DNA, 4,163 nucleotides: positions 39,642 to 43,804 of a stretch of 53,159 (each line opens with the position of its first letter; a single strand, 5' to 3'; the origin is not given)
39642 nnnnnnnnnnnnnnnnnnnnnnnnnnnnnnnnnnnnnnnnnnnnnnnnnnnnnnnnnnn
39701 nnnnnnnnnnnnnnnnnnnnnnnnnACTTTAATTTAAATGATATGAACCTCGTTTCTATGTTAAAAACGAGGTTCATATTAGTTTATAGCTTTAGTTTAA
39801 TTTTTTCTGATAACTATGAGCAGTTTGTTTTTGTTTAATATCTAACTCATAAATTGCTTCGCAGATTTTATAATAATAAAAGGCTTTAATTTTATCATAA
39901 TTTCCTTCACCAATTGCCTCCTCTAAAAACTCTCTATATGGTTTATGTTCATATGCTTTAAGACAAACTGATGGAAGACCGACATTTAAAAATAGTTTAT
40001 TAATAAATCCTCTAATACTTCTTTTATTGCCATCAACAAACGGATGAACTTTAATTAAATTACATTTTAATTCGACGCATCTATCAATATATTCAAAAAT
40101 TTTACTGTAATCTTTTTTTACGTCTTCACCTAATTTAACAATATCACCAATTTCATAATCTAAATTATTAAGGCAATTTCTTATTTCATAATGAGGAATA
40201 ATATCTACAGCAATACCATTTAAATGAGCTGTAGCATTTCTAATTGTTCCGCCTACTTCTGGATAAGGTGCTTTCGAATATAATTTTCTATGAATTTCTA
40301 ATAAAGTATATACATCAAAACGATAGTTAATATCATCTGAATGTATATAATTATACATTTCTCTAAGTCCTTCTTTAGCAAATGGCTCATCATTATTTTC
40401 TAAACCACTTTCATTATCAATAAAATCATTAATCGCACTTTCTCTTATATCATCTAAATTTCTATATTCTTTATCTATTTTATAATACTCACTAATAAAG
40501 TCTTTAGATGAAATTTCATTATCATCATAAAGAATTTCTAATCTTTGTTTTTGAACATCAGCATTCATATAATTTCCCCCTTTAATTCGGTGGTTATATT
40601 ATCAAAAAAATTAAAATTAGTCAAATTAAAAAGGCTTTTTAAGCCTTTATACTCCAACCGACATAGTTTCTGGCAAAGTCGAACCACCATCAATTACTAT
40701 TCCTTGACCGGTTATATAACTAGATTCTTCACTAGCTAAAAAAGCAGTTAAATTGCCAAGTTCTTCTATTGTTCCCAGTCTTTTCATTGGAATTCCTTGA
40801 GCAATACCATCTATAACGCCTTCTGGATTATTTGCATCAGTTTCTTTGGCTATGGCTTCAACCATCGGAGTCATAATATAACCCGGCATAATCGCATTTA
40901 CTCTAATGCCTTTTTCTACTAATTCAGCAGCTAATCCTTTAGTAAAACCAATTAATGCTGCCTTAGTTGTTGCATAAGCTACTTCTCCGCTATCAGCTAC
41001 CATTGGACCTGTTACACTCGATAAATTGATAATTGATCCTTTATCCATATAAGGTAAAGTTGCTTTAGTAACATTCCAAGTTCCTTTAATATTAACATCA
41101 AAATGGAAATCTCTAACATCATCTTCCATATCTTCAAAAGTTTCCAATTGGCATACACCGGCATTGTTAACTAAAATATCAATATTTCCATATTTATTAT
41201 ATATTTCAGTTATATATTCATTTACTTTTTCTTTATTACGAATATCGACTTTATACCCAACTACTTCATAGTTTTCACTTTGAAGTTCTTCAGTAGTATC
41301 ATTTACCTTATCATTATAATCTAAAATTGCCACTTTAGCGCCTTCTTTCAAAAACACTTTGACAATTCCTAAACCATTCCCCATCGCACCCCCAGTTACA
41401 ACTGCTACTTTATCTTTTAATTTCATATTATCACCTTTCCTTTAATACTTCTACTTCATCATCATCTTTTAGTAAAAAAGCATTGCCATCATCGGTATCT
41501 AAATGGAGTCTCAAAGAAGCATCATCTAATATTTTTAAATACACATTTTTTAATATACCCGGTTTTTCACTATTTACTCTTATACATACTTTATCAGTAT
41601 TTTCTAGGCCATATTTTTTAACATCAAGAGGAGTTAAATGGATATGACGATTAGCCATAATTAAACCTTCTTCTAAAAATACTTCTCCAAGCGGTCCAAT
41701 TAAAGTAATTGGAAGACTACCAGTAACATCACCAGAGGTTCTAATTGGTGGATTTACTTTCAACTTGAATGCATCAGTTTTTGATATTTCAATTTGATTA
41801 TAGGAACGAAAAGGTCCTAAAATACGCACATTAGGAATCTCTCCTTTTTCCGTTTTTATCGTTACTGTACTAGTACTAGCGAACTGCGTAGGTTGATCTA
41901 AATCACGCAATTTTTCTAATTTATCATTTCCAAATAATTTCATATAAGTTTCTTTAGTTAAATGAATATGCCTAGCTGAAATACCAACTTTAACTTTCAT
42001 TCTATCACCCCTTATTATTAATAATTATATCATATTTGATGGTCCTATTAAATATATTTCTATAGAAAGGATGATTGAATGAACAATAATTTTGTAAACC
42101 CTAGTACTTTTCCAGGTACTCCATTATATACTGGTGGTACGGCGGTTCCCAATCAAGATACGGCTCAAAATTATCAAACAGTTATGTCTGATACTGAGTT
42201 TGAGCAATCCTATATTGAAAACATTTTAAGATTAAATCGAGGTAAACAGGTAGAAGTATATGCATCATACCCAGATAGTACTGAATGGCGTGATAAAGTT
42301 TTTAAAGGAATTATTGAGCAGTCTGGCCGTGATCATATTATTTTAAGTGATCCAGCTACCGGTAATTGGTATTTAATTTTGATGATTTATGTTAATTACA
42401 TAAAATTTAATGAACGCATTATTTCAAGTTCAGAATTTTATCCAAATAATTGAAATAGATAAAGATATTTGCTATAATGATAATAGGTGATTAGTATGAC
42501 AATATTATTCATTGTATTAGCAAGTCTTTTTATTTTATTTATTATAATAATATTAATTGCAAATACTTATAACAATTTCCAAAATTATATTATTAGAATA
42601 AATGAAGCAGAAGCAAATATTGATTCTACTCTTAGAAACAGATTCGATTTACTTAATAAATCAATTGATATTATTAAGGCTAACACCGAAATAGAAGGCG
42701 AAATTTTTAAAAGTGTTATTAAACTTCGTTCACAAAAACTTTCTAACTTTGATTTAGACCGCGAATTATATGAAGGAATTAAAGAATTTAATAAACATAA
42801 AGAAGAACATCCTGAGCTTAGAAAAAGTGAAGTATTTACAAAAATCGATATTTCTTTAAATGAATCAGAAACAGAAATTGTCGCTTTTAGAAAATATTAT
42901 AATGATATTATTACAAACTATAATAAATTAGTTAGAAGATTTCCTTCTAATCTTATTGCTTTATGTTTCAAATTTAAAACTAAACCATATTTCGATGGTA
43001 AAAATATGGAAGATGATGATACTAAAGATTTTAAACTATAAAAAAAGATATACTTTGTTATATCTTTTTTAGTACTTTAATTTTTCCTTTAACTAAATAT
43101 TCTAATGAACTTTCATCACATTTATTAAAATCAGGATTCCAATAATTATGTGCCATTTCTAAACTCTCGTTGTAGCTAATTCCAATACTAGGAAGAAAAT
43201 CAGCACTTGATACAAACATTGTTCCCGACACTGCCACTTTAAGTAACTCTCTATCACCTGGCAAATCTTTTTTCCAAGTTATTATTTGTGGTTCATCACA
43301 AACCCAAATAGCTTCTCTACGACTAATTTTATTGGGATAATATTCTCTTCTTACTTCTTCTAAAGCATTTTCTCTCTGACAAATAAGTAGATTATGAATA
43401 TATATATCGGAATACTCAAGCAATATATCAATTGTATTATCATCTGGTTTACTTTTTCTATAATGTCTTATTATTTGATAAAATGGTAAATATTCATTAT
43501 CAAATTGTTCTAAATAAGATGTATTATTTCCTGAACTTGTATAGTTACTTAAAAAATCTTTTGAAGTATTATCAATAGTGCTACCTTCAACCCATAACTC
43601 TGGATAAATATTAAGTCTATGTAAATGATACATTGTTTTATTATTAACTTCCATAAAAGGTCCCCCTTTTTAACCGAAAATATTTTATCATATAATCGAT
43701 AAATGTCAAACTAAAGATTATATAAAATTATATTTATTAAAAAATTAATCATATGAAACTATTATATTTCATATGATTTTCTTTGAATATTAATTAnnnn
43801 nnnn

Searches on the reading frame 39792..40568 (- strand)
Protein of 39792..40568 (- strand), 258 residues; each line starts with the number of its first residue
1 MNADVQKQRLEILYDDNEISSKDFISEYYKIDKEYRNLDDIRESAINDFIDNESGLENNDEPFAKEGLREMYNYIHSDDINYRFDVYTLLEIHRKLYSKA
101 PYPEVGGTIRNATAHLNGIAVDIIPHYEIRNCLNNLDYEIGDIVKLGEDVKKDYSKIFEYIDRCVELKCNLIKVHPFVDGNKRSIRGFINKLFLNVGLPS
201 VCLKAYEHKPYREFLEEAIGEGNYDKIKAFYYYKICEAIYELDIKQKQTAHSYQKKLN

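Call 59: search_protein_families(library=pfam, proteins=[window:39792-40568:-], max_evalue=0.0001)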
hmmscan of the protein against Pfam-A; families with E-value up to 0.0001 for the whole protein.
window:39792-40568:- (258 aa): 1 family
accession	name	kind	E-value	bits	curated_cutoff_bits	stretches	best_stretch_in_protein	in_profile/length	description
PF02661.23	Fic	-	4.5e-09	37.5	24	1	84-191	2-91/93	Fic/DOC family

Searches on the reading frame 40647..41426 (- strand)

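Call 59: search_protein_families(library=pfam, proteins=[window:40647-41426:-], max_evalue=0.0001)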
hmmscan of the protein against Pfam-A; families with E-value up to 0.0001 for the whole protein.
window:40647-41426:- (259 aa): 4 families
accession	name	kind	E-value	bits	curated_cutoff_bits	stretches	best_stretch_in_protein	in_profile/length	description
PF13561.12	adh_short_C2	-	2.7e-61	207.6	27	1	16-250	7-236/236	Enoyl-(Acyl carrier protein) reductase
PF00106.31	adh_short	-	6.3e-52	176.3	26.6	1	6-195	1-193/195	short chain dehydrogenase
PF08659.16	KR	-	4.1e-16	59.8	22.6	1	9-179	4-173/180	KR domain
PF23441.1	SDR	-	1.1e-07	31.9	27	1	2-249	4-255/258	SDR-like rossmann domain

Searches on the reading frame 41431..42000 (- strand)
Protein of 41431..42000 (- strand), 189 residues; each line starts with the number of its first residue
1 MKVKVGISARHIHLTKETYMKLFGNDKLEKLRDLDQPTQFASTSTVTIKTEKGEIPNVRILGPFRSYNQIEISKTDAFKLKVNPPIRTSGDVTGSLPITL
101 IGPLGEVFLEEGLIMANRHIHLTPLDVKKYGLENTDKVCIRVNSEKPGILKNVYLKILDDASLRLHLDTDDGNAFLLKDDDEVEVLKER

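Call 59: search_protein_families(library=pfam, proteins=[window:41431-42000:-], max_evalue=0.0001)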
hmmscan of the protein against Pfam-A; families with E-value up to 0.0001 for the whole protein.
window:41431-42000:- (189 aa): 1 family
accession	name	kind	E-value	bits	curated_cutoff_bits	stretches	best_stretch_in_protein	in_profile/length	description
PF06130.18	PTAC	-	2.4e-63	213.5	25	1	5-177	2-175/176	Phosphate propanoyltransferase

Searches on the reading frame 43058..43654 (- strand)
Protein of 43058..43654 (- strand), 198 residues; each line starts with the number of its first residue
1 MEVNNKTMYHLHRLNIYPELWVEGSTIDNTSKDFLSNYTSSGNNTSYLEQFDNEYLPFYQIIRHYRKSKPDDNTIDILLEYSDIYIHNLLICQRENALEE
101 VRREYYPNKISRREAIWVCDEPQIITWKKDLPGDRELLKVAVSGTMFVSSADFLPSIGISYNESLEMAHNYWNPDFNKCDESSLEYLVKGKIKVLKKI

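Call 6: search_protein_families(library=pfam, proteins=[window:43058-43654:-], max_evalue=0.01)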
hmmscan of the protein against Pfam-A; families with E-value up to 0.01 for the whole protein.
window:43058-43654:- (198 aa): 1 family
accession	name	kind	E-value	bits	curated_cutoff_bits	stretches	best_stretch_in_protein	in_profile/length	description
PF10386.15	DUF2441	-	2.2e-07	31.4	25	1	88-173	49-140/141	Protein of unknown function (DUF2441)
